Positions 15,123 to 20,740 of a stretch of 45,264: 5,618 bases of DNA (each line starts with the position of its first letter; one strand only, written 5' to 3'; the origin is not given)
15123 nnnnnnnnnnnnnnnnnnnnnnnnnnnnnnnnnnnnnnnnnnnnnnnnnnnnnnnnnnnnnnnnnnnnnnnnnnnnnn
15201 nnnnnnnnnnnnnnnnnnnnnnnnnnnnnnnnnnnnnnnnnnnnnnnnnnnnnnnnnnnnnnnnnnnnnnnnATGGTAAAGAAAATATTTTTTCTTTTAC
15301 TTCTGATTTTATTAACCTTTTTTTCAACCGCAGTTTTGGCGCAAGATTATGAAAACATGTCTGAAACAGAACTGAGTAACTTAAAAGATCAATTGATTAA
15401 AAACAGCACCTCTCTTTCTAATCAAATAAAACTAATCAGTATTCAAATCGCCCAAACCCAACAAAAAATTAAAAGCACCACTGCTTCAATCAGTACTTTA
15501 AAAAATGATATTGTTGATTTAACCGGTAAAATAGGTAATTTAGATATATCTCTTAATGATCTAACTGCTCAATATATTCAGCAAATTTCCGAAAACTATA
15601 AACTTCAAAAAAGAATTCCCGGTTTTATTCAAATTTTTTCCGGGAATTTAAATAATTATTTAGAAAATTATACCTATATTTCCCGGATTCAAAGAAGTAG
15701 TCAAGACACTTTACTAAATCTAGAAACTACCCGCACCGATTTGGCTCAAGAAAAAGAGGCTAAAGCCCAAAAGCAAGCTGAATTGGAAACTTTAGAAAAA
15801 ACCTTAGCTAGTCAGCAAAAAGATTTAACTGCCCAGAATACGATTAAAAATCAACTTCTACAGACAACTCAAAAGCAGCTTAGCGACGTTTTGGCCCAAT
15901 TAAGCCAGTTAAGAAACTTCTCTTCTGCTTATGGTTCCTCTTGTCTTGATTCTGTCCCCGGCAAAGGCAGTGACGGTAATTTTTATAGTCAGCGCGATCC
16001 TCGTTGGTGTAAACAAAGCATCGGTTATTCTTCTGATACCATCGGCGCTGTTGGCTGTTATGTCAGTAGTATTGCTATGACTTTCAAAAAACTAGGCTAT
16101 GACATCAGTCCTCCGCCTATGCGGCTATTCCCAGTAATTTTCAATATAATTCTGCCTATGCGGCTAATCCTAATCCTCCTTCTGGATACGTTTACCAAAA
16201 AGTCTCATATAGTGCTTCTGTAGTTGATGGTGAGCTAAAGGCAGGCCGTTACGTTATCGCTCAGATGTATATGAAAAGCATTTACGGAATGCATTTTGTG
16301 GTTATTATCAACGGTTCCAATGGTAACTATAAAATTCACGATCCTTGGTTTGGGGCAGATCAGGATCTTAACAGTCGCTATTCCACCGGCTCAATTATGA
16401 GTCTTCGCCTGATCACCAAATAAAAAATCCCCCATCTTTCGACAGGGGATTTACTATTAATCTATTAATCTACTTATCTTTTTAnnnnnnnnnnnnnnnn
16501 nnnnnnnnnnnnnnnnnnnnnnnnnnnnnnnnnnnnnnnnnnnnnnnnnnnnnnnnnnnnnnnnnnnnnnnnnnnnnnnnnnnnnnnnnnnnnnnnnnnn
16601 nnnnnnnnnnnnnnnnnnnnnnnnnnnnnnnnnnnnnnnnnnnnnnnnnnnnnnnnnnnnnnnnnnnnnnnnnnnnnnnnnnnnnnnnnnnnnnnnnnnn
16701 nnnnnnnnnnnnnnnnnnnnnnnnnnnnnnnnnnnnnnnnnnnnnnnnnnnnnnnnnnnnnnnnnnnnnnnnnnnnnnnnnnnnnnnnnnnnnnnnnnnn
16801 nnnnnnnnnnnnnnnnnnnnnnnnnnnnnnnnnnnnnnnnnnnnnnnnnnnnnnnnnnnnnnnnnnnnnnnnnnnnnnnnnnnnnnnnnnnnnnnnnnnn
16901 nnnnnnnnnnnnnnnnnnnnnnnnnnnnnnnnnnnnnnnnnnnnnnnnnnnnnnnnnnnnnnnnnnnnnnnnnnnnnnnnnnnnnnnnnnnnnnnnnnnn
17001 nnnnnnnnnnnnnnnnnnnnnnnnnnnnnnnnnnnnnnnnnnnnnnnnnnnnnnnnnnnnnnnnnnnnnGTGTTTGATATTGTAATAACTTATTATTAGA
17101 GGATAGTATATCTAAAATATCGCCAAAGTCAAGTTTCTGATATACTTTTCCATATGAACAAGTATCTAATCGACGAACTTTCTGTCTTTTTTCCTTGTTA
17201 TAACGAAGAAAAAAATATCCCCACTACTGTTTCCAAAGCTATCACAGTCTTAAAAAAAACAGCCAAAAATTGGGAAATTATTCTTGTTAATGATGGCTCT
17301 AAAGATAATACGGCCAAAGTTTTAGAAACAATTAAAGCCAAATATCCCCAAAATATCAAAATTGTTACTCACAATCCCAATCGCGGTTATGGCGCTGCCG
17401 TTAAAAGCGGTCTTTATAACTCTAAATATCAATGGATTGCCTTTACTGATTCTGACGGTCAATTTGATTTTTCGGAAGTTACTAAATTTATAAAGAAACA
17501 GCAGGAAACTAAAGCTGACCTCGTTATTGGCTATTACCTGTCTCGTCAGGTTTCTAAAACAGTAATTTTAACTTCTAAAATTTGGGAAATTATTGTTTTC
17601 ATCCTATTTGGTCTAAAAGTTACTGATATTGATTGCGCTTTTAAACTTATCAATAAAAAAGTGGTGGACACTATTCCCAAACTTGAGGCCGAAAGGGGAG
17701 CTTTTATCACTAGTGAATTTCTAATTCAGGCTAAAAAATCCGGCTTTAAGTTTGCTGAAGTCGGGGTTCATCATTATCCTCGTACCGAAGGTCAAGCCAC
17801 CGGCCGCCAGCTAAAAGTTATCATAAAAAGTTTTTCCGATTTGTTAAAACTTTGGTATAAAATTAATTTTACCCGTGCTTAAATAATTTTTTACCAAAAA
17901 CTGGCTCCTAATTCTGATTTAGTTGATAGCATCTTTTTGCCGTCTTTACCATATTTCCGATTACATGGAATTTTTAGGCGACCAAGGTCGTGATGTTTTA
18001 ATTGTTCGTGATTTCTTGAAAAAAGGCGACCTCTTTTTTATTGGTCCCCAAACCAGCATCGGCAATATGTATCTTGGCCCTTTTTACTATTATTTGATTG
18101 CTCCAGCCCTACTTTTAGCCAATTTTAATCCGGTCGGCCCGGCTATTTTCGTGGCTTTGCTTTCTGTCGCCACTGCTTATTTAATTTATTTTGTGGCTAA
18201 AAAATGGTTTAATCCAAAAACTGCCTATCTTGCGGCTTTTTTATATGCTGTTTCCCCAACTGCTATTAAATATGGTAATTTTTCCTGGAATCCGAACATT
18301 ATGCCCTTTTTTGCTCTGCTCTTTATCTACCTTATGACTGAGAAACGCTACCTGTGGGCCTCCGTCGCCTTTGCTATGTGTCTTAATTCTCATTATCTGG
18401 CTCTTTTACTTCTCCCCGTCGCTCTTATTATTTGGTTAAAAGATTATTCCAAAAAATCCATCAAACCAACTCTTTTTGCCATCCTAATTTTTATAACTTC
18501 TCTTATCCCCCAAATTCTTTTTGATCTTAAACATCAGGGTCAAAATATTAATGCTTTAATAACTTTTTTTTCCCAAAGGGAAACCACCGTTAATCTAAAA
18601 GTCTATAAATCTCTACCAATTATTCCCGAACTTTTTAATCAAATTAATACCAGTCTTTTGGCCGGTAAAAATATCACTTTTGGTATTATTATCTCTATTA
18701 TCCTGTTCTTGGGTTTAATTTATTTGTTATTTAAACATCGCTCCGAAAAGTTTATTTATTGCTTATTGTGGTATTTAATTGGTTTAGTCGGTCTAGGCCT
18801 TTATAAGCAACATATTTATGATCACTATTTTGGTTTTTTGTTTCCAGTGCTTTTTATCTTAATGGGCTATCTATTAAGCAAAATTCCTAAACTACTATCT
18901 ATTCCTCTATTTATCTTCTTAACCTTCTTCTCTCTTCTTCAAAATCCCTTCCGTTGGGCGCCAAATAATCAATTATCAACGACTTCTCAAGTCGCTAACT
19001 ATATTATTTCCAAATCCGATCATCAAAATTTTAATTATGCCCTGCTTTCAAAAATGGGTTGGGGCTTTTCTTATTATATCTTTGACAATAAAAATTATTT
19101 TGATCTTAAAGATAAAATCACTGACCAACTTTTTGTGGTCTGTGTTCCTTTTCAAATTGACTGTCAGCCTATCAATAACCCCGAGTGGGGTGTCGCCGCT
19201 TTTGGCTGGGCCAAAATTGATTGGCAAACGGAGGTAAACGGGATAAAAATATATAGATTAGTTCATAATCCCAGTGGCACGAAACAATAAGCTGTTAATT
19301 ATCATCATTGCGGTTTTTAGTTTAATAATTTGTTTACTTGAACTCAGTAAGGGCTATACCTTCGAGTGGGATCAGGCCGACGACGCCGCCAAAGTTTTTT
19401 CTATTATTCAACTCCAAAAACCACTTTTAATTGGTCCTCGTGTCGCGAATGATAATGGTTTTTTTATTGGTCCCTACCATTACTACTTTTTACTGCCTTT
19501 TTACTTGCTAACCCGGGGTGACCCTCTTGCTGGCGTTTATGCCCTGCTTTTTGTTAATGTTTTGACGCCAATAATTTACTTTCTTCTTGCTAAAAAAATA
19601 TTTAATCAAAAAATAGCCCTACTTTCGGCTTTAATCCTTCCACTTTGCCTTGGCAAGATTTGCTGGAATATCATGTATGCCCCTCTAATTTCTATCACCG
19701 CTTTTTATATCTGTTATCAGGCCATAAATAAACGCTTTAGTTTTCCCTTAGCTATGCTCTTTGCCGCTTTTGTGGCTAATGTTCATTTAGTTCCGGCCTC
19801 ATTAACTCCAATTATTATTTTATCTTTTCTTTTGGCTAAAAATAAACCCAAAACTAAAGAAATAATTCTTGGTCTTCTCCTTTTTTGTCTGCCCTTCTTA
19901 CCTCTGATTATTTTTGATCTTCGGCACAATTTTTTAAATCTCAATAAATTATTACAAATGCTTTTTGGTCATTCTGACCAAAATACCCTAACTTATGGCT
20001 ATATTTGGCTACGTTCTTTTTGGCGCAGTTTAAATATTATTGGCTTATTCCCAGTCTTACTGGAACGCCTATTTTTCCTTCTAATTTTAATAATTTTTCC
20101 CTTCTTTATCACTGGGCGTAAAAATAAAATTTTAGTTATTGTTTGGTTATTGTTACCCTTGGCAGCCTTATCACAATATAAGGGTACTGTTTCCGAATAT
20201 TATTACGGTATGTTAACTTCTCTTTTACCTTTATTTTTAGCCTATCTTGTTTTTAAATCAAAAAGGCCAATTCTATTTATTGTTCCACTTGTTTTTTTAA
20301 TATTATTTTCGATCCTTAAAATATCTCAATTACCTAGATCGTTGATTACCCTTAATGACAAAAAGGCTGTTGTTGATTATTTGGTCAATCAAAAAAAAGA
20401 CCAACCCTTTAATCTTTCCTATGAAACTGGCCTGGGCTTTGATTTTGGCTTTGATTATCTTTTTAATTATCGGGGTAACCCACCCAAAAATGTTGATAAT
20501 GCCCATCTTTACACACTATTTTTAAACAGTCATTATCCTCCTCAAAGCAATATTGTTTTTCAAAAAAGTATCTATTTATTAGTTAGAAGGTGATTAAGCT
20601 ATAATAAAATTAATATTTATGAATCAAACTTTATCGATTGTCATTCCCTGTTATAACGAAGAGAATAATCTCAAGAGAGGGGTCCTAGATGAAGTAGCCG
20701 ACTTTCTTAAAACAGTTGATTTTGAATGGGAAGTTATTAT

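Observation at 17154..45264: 28-kb island with 13 GT-C-like membrane enzymes, 8 soluble glycosyltransferases and one flippase: a candidate ER-like extracytoplasmic glycan assembly line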

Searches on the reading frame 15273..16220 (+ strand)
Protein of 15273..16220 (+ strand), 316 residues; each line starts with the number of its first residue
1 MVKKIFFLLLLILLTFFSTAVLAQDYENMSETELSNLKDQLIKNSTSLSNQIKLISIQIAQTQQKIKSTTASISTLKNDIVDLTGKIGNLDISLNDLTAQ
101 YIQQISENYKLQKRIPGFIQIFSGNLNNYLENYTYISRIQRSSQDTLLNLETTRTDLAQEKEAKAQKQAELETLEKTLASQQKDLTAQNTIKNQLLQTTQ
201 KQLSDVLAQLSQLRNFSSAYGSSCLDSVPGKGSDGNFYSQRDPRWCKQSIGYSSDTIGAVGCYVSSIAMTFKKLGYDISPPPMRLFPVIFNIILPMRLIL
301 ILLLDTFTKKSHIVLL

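Call 7: search_protein_families(library=pfam, proteins=[window:15273-16220:+], max_evalue=0.001)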
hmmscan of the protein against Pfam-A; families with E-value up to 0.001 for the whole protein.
window:15273-16220:+ (316 aa): 0 families

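Call 63: search_protein_families(library=ncbifam, proteins=[window:15273-16220:+], max_evalue=0.0001)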
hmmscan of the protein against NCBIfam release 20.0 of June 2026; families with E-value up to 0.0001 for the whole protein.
window:15273-16220:+ (316 aa): 2 families
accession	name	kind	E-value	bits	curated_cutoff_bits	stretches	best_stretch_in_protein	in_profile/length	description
NF008644.1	PRK11637.1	equivalog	1.8e-09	37.1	270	1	42-215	24-197/385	murein hydrolase activator EnvC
TIGR02168.1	SMC_prok_B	equivalog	6.8e-06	24.1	567.35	1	20-215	209-400/1181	chromosome segregation protein SMC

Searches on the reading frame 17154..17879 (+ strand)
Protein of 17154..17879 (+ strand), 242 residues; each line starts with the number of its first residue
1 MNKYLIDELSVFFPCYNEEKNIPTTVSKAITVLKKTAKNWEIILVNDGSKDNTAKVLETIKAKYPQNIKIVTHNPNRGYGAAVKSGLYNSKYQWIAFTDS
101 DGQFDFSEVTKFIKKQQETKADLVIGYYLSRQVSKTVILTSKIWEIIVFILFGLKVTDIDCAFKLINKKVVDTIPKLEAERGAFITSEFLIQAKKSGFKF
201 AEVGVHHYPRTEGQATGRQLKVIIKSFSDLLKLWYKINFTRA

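Call 3: search_protein_families(library=pfam, proteins=[window:17154-17879:+], max_evalue=0.01)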
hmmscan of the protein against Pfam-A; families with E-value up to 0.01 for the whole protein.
window:17154-17879:+ (242 aa): 3 families
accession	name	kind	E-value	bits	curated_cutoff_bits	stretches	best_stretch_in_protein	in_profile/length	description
PF00535.33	Glycos_transf_2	-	2.4e-30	106.1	23.3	1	10-172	1-165/168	Glycosyl transferase family 2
PF13641.12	Glyco_tranf_2_3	-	7e-07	29.9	27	1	9-101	3-96/230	Glycosyltransferase like family 2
PF10111.15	Glyco_tranf_2_2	-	3.5e-06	27.2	27.3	1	10-114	1-104/276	Glycosyltransferase like family 2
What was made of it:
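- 17154..17882 (+): GT2 without TM helices; candidate polyprenyl-phosphate sugar synthase (ArnC/GtrB/DPMS/WpsA-like) with a DSDGQ (DxDxQ) motif at residues 99-103. Pfam Glycos_transf_2 E 2.4e-30 (call 3).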

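Call 12: search_protein_families(library=ncbifam, proteins=[window:17154-17879:+], max_evalue=0.1)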
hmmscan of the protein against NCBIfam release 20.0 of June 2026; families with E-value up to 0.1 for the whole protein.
window:17154-17879:+ (242 aa): 26 families (the best 25 are shown)
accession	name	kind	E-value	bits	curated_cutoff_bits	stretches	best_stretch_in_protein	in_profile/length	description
NF007986.1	PRK10714.1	equivalog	1.4e-22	80.1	529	1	6-224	5-217/316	undecaprenyl-phosphate 4-deoxy-4-formamido-L-arabinose transferase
TIGR03937.1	PgaC_IcaA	equivalog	1.7e-19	70.1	422.3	1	6-115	44-149/407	poly-beta-1,6-N-acetyl-D-glucosamine synthase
NF047683.1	TeichurnBiosyTuaG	equivalog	1.7e-16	60.7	400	1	8-132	7-128/252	teichuronic acid biosynthesis protein TuaG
NF058614.1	PPMAGASynPpgS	equivalog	1.1e-15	57.7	370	1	11-206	4-195/226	polyprenyl-phospho-N-acetylgalactosaminyl synthase PpgS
NF047588.1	GlcsyltransPgfSStrep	equivalog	2.1e-15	56.7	500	1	9-178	3-171/308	glycosyltransferase PgfS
NF007482.0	PRK10073.1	equivalog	5.4e-14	51.9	423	1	7-113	6-107/334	glycosyltransferase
NF038302.1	EPS_HpsE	equivalog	1e-12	47.7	300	1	8-111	2-106/307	hormogonium polysaccharide biosynthesis glycosyltransferase HpsE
NF041875.1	EPS_EpsD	equivalog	7.5e-12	45.3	370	1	9-130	1-118/325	exopolysaccharide biosynthesis glycosyltransferase EpsD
NF041391.1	DPhHxTase_Halo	equivalog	1.1e-11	44.2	375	1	15-210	3-186/213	dolichyl-phosphate hexose transferase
TIGR04182.1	glyco_TIGR04182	equivalog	6.1e-11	42.2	325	1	9-216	2-199/293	S-layer glycoprotein N-glycosyltransferase AglJ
NF053739.1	GlytfEpsEBac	equivalog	2.2e-10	40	450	1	10-110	4-98/265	glycosyltransferase EpsE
TIGR04283.1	glyco_like_mftF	equivalog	9.7e-10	38.4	182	1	9-118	1-98/221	TIGR04283 family arsenosugar biosynthesis glycosyltransferase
TIGR03965.1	mycofact_glyco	equivalog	3.2e-09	36.2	280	1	7-102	74-165/467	mycofactocin biosynthesis glycosyltransferase MftF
TIGR03111.1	glyc2_xrt_Gpos1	hypoth_equivalog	3.2e-09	36.1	363.95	1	8-119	50-160/439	TIGR03111 family XrtG-associated glycosyltransferase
NF010496.0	PRK13915.1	equivalog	4.4e-09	35.8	262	1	8-111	32-137/307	glucosyl-3-phosphoglycerate synthase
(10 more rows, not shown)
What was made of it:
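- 17154..17882 (+): The best NCBIfam hit is ArnC; PpgS and Dol-P-hexose transferase also hit (call 12).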

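Call 41: search_solved_structures(query=window:17154-17879:+, max_evalue=0.001)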
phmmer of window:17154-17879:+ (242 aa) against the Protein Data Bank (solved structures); distinct sequences matched with E-value up to 0.001: 18.
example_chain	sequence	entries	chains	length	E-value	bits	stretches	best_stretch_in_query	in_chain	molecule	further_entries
9bhc_C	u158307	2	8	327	9e-18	67.8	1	6-220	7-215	Undecaprenyl-phosphate 4-deoxy-4-formamido-L-arabinose transferase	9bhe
8vxh_A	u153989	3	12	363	1.2e-17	67.4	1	6-220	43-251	Undecaprenyl-phosphate 4-deoxy-4-formamido-L-arabinose transferase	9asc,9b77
9hwj_A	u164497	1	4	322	1.7e-15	60.4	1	6-222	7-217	Undecaprenyl-phosphate 4-deoxy-4-formamido-L-arabinose transferase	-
2z86_A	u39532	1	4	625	2.4e-14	56.7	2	4-101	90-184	Chondroitin synthase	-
2z87_A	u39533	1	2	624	2.4e-14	56.6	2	4-101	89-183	Chondroitin synthase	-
5eke_A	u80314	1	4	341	1.5e-13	54.1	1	8-214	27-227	Uncharacterized glycosyltransferase sll0501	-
5ekp_C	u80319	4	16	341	1.5e-13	54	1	8-214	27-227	Uncharacterized glycosyltransferase sll0501 | Glycosyltransferase sll0501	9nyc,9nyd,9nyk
9nye_A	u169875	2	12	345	1.6e-13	53.9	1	8-214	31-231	Glycosyltransferase sll0501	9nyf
3bcv_A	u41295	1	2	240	6.2e-13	52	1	5-114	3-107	Putative glycosyltransferase protein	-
5hea_A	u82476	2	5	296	6.1e-11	45.5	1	9-103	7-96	Putative glycosyltransferase (GalT1)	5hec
5mlz_A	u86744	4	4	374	1.8e-07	34.1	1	8-127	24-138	Dolichol monophosphate mannose synthase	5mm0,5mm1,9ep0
6h1j_A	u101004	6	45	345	2.1e-07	33.9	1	8-195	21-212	Probable ss-1,3-N-acetylglucosaminyltransferase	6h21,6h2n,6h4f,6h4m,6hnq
6p61_A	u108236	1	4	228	8.6e-07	31.9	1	9-109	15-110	Glycosyltransferase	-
3l7m_A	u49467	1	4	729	7.6e-06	28.8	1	8-120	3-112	Teichoic acid biosynthesis protein F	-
3l7j_A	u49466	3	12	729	7.6e-06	28.8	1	8-120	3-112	Teichoic acid biosynthesis protein F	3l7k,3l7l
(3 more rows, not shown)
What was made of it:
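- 17154..17882 (+): PDB matches span the full length: ArnC 9e-18, GtrB 1.5e-13, DPMS 1.8e-7 (call 41).
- On Polyprenyl-phosphate glycosyltransferases of GT2 (DPMS, GtrB, ArnC, GacI/WpsA), genes 17154 and 20619: 17154: ArnC residues 6-220 at E 9e-18, GtrB at 1.5e-13, DPMS at 1.8e-7 (call 41).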

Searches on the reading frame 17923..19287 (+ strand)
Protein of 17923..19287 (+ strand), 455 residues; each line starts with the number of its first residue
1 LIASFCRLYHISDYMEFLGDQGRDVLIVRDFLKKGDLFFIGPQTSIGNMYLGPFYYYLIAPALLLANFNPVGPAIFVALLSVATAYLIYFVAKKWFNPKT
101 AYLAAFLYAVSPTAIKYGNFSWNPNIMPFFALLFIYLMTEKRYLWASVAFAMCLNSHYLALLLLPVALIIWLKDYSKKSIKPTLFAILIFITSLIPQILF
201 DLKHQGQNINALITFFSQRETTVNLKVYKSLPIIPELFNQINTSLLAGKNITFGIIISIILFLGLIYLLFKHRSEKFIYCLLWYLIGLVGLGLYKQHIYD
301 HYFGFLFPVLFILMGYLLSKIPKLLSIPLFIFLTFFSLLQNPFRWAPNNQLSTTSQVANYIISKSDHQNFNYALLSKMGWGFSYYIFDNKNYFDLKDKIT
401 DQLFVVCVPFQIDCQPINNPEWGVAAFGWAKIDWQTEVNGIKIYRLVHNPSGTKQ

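Call 3: search_protein_families(library=pfam, proteins=[window:17923-19287:+], max_evalue=0.01)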
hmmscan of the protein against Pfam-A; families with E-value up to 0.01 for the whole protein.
window:17923-19287:+ (455 aa): 2 families
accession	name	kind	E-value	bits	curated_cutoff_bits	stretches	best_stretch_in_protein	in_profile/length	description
PF13231.12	PMT_2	-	2.7e-09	37.9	26.1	1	53-198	4-158/160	Dolichyl-phosphate-mannose-protein mannosyltransferase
PF09852.15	DUF2079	-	0.00063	19.4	28.2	1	73-356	67-347/459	Predicted membrane protein (DUF2079)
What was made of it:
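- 17923..19290 (+): GT-C family A, member 1 (PMT_2). PMT_2 37.9 bits against a cutoff of 26.1 (call 3).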

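Call 11: search_protein_families(library=ncbifam, proteins=[window:17923-19287:+], max_evalue=0.1)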
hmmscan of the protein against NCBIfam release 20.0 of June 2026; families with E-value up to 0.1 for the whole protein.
window:17923-19287:+ (455 aa): 2 families
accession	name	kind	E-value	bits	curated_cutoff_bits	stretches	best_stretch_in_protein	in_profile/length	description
TIGR03663.1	TIGR03663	subfamily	2.9e-06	26.6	126.25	1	49-236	49-193/435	flippase activity-associated protein Agl23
TIGR04154.1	archaeo_STT3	subfamily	0.012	14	450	1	50-114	68-139/831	oligosaccharyl transferase, archaeosortase A system-associated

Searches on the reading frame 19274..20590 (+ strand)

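Call 3: search_protein_families(library=pfam, proteins=[window:19274-20590:+], max_evalue=0.01)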
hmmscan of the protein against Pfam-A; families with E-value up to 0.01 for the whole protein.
window:19274-20590:+ (439 aa): 0 families

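Call 11: search_protein_families(library=ncbifam, proteins=[window:19274-20590:+], max_evalue=0.1)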
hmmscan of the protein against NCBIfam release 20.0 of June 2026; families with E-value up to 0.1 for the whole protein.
window:19274-20590:+ (439 aa): 1 family
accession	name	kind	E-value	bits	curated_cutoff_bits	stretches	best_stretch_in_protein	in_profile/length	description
NF011357.0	PRK14775.1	equivalog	0.072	13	201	0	9-47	5-43/170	lipoprotein signal peptidase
